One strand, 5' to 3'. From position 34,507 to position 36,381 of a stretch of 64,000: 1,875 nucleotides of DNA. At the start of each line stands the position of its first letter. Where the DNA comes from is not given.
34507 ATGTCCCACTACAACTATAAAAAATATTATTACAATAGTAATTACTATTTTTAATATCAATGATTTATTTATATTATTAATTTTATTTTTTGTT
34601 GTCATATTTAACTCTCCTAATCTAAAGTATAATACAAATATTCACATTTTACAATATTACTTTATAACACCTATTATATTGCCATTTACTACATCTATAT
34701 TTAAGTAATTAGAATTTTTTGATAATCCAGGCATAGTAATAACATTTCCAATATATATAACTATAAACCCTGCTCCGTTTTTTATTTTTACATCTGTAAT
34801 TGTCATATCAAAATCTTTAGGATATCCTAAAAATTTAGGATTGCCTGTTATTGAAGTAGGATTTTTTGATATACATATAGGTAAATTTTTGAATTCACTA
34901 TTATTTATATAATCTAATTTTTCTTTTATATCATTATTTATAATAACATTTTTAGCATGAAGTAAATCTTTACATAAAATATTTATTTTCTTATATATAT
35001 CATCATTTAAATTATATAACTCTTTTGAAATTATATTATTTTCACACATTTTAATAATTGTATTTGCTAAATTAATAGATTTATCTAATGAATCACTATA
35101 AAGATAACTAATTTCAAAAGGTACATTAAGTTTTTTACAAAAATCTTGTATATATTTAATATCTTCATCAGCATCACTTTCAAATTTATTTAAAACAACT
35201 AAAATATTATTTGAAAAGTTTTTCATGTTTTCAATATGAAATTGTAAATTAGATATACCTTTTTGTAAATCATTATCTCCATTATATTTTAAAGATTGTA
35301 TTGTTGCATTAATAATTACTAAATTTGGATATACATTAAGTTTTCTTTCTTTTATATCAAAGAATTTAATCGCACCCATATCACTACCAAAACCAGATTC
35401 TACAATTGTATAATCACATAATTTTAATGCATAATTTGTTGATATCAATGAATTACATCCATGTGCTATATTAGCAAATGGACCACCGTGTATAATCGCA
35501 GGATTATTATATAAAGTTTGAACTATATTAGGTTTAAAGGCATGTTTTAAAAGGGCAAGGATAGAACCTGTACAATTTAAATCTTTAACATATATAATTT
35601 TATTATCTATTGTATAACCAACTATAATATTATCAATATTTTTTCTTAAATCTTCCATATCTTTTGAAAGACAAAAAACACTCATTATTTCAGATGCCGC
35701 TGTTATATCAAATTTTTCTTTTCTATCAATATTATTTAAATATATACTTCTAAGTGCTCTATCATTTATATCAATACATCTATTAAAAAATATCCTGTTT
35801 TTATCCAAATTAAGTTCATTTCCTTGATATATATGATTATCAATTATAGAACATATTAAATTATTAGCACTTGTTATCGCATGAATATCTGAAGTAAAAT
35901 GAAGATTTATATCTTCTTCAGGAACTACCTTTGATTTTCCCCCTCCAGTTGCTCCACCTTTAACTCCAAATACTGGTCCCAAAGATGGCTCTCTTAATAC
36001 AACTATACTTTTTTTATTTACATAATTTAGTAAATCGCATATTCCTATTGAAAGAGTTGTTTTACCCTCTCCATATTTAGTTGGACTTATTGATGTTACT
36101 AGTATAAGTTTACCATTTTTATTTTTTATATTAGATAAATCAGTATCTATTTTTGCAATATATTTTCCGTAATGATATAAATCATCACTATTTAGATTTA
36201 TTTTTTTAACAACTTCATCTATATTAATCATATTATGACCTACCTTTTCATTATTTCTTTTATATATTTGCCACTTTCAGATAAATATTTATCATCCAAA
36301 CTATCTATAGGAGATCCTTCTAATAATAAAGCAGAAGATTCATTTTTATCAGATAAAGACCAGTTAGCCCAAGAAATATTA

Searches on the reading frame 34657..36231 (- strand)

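Call 52: search_protein_families(library=pfam, proteins=[window:34657-36231:-], max_evalue=0.00001)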
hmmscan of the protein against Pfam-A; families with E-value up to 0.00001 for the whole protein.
window:34657-36231:- (524 aa): 1 family
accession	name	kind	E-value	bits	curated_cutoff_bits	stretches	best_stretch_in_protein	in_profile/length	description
PF01268.25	FTHFS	-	2e-194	647.4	27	1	2-522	13-555/556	Formate--tetrahydrofolate ligase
